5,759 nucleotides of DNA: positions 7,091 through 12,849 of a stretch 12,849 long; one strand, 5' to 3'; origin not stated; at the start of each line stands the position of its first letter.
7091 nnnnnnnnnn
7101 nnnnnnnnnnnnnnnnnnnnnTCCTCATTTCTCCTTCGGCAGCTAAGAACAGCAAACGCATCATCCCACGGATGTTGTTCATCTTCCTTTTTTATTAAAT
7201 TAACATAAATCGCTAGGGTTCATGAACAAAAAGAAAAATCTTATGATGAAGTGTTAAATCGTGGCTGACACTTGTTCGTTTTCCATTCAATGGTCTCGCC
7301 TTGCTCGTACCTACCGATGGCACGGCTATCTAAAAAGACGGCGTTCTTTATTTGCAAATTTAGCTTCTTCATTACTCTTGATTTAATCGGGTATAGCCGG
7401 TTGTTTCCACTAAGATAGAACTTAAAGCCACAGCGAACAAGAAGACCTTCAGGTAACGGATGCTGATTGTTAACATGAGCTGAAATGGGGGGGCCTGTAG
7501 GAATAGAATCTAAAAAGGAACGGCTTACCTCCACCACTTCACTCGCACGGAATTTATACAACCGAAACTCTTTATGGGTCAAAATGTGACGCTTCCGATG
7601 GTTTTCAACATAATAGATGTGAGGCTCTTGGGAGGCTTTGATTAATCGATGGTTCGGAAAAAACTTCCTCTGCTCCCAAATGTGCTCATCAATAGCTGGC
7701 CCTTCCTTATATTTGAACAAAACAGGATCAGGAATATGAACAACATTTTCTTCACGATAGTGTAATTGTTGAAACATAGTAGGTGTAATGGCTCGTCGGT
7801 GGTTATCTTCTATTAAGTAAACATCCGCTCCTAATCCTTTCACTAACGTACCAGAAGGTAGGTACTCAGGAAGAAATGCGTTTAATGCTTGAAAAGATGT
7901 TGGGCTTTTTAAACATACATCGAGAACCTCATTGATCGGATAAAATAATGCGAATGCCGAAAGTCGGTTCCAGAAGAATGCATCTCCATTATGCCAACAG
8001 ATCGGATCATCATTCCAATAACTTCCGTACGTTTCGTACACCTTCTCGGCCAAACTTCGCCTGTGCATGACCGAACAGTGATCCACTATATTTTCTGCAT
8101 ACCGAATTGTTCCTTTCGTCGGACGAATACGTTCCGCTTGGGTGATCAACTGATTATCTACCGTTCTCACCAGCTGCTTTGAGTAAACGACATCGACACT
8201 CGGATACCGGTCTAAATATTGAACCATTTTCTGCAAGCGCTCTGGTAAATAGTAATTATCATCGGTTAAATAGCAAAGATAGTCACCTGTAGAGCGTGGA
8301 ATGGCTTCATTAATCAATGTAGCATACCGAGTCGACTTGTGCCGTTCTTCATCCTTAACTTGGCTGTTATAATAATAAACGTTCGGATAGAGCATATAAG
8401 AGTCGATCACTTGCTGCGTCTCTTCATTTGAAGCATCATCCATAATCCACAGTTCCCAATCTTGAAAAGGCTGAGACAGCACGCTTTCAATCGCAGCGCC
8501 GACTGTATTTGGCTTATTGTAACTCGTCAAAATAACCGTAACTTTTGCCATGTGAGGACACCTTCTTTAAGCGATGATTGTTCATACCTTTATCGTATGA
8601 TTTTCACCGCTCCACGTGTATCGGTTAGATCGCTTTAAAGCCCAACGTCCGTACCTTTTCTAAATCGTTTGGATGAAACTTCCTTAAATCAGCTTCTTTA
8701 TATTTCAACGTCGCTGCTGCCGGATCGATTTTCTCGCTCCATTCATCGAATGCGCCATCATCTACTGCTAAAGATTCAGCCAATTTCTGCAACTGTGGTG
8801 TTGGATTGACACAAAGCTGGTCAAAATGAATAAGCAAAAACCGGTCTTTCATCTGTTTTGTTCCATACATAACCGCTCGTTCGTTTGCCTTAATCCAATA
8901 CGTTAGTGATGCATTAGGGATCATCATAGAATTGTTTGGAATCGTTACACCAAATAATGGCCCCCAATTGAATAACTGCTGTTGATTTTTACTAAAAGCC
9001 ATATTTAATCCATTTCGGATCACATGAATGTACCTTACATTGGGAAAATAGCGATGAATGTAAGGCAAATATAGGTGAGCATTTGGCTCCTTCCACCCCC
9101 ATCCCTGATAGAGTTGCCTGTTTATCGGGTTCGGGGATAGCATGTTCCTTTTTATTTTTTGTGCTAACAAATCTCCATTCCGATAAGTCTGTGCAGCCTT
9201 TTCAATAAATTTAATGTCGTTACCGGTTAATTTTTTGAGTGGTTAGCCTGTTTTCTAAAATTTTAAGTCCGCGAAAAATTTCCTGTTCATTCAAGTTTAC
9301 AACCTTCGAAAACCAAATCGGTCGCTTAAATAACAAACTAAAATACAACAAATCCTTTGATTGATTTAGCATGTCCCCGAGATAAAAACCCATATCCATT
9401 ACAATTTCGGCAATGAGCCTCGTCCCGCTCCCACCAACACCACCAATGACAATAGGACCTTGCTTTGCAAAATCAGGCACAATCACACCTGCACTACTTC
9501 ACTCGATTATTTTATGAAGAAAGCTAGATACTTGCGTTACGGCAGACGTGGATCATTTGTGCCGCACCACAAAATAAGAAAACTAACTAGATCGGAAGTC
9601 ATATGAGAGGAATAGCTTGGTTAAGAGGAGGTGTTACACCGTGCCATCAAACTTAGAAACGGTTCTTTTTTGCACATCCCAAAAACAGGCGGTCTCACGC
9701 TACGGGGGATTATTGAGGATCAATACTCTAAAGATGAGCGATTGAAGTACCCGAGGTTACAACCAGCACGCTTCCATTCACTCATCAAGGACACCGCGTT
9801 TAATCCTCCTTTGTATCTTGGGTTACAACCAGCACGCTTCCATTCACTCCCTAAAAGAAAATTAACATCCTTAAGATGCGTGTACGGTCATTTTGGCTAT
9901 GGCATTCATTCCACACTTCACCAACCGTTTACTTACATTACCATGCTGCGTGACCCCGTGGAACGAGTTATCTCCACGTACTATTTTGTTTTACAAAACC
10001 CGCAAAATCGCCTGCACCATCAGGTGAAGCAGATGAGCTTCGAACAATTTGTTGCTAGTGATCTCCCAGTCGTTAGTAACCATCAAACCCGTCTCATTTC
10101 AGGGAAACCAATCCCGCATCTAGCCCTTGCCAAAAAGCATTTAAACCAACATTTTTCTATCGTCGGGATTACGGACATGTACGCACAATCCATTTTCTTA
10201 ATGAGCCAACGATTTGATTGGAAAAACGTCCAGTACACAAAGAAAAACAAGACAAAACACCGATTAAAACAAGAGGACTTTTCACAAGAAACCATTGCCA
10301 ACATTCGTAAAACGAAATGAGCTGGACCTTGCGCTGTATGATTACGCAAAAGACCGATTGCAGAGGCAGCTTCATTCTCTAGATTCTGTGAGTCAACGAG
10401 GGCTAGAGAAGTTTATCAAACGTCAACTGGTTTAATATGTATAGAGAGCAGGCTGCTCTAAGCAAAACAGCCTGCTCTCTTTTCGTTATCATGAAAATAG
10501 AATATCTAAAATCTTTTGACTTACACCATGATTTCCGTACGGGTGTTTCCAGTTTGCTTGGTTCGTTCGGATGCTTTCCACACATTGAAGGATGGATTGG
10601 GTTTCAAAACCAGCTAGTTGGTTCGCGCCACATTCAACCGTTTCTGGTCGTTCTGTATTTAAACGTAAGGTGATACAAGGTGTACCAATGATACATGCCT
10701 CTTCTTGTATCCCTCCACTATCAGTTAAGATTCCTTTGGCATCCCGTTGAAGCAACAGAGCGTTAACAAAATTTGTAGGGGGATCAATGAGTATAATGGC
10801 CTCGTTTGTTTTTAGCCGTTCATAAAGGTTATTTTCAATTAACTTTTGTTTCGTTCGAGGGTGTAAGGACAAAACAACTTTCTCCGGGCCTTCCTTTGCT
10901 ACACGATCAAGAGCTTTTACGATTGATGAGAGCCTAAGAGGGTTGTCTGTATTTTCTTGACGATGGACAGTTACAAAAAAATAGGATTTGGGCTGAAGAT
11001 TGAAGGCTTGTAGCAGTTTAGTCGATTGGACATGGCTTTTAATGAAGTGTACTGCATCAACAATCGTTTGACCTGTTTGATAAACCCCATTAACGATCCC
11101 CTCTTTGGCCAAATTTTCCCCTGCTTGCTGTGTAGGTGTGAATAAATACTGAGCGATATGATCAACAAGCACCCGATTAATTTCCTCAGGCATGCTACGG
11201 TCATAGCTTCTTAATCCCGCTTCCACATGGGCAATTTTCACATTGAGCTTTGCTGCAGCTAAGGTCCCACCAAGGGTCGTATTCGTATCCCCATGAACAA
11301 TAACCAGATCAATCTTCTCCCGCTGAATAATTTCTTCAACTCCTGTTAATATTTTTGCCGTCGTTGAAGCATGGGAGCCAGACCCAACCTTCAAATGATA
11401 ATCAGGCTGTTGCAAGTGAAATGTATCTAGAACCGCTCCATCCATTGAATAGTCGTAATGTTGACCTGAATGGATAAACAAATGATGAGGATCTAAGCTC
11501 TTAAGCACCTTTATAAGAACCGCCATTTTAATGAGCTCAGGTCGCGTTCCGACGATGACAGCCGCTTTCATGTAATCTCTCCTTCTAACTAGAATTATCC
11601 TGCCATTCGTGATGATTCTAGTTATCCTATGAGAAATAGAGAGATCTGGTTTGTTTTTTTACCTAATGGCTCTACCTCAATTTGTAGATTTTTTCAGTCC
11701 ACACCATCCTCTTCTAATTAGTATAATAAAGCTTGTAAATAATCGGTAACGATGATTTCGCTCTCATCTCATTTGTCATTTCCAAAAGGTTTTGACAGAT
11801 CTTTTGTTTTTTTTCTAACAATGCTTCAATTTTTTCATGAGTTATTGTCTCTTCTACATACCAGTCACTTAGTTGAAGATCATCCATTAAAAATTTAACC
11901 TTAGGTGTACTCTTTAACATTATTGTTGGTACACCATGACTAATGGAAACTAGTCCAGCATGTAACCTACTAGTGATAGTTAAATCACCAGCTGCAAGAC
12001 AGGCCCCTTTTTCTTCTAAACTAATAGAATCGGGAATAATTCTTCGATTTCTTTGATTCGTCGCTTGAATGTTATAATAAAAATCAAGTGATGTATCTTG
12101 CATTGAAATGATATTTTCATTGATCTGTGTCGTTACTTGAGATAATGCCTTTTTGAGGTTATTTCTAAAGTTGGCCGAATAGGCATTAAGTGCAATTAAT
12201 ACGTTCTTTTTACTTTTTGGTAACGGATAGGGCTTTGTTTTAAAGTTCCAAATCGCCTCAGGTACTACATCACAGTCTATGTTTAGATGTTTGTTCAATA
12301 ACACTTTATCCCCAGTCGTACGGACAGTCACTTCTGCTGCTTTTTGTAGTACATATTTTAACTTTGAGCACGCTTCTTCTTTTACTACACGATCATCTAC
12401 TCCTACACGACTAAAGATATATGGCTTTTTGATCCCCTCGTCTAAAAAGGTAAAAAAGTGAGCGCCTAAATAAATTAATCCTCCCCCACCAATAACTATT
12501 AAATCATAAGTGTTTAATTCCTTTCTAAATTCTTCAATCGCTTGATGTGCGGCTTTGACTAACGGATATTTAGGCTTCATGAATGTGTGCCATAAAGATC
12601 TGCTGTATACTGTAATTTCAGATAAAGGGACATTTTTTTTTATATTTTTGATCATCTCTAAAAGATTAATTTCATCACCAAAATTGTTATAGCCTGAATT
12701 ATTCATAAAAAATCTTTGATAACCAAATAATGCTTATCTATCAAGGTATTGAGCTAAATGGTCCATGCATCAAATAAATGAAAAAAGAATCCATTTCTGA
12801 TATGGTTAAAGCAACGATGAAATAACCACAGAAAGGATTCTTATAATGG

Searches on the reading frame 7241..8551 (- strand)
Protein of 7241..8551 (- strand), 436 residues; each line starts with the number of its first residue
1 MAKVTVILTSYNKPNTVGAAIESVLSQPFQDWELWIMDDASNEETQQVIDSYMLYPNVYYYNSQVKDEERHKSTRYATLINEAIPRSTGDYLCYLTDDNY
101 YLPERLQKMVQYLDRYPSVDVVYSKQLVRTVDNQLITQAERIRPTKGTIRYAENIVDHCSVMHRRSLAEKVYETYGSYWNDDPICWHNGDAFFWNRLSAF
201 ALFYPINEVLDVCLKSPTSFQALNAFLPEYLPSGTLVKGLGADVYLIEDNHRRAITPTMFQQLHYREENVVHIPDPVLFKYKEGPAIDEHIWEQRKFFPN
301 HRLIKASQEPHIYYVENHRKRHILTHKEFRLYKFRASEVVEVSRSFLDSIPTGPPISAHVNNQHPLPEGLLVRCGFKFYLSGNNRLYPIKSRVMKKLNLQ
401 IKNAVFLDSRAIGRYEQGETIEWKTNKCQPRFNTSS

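Call 3: search_protein_families(library=pfam, proteins=[window:7241-8551:-], max_evalue=0.01)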
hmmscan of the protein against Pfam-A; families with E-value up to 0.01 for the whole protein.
window:7241-8551:- (436 aa): 2 families
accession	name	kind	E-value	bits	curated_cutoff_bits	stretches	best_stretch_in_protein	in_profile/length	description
PF00535.33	Glycos_transf_2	-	4.2e-25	89.1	23.3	1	5-147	1-141/168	Glycosyl transferase family 2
PF13641.12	Glyco_tranf_2_3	-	2.4e-05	24.9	27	1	4-166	3-155/230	Glycosyltransferase like family 2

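Call 4: search_protein_families(library=ncbifam, proteins=[window:7241-8551:-], max_evalue=0.01)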
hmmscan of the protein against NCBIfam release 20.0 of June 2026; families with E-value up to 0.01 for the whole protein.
window:7241-8551:- (436 aa): 12 families
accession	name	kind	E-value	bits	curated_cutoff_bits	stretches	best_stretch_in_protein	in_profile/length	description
NF053739.1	GlytfEpsEBac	equivalog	7.6e-20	71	450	1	3-166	2-159/265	glycosyltransferase EpsE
NF047683.1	TeichurnBiosyTuaG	equivalog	2.8e-15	56.6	400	1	3-115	7-113/252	teichuronic acid biosynthesis protein TuaG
NF050050.1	ProtGlycPglI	equivalog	4.2e-13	49.3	500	1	1-114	1-109/306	GalNAc(5)-diNAcBac-PP-undecaprenol beta-1,3-glucosyltransferase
NF007453.0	PRK10018.1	equivalog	9.1e-09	35.4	382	1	4-128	8-126/280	colanic acid biosynthesis glycosyltransferase WcaA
TIGR04017.1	WcaA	equivalog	1.4e-08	34.7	495.75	1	4-128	7-125/279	colanic acid biosynthesis glycosyltransferase WcaA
NF038302.1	EPS_HpsE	equivalog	1.7e-08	33.9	300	1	3-142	2-139/307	hormogonium polysaccharide biosynthesis glycosyltransferase HpsE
TIGR04440.1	glyco_TIGR04440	domain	2.6e-07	30.6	70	1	3-142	1-135/215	TIGR00180 family glycosyltransferase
TIGR03937.1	PgaC_IcaA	equivalog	7.2e-07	28.5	422.3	1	3-130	46-167/407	poly-beta-1,6-N-acetyl-D-glucosamine synthase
NF007482.0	PRK10073.1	equivalog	6.2e-06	25.4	423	1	2-111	6-108/334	glycosyltransferase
TIGR03111.1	glyc2_xrt_Gpos1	hypoth_equivalog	9.1e-05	21.4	363.95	1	3-125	50-168/439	TIGR03111 family XrtG-associated glycosyltransferase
NF038299.1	EPS_HpsN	equivalog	0.00023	20.2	425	1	3-129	2-122/317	hormogonium polysaccharide biosynthesis glycosyltransferase HpsN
NF041394.1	GtaseAglG_Halo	equivalog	0.0012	18.2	440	1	3-116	2-110/304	glucosyl-dolichyl phosphate glucuronosyltransferase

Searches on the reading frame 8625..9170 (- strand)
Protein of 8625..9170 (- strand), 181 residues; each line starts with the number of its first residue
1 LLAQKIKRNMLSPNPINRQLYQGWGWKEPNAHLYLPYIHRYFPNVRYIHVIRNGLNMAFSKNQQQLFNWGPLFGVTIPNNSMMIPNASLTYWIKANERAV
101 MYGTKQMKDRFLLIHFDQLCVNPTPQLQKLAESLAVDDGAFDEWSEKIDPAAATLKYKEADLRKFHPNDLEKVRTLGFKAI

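Call 3: search_protein_families(library=pfam, proteins=[window:8625-9170:-], max_evalue=0.01)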
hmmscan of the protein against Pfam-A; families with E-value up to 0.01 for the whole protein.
window:8625-9170:- (181 aa): 2 families
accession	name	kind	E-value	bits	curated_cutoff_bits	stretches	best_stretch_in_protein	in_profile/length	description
PF13469.12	Sulfotransfer_3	-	2.7e-11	44.6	27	1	22-136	106-212/216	Sulfotransferase family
PF00685.33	Sulfotransfer_1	-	0.0061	16.4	22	1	32-136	76-181/255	Sulfotransferase domain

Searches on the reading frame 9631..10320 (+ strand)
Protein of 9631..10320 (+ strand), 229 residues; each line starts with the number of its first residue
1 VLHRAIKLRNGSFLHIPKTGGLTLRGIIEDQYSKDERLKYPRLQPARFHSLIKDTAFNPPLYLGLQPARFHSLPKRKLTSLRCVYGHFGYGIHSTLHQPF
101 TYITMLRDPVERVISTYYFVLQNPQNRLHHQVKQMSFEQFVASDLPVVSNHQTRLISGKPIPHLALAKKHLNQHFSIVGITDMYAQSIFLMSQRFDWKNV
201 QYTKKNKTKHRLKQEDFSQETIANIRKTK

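Call 3: search_protein_families(library=pfam, proteins=[window:9631-10320:+], max_evalue=0.01)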
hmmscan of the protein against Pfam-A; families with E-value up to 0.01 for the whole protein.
window:9631-10320:+ (229 aa): 2 families
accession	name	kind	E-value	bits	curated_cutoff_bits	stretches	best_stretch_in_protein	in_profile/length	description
PF03567.20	Sulfotransfer_2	-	2.5e-06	28.3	22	1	90-147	72-140/252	Sulfotransferase family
PF00685.33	Sulfotransfer_1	-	0.0014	18.5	22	1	73-142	62-132/255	Sulfotransferase domain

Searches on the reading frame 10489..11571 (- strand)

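Call 4: search_protein_families(library=ncbifam, proteins=[window:10489-11571:-], max_evalue=0.01)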
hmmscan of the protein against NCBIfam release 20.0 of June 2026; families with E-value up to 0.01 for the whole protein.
window:10489-11571:- (360 aa): 2 families
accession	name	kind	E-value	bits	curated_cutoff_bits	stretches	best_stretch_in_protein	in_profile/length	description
TIGR00236.1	wecB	equivalog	1.5e-106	356.7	210.15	1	1-358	1-362/366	non-hydrolyzing UDP-N-acetylglucosamine 2-epimerase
TIGR03568.1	NeuC_NnaA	equivalog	2.5e-19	69.4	235.9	1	2-358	2-365/365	UDP-N-acetylglucosamine 2-epimerase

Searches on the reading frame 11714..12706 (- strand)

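Call 4: search_protein_families(library=ncbifam, proteins=[window:11714-12706:-], max_evalue=0.01)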
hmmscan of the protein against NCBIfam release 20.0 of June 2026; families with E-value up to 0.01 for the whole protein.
window:11714-12706:- (330 aa): 3 families
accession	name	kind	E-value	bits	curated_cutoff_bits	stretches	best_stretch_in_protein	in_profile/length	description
TIGR03609.1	S_layer_CsaB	equivalog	1.9e-19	70.1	213.1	2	117-283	123-295/301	polysaccharide pyruvyl transferase CsaB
NF007452.0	PRK10017.1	equivalog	8.6e-06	24.8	399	1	217-285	305-373/426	colanic acid biosynthesis pyruvyl transferase WcaK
TIGR04006.1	wcaK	equivalog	4.2e-05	22.5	727.1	1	219-285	307-373/426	colanic acid biosynthesis pyruvyl transferase WcaK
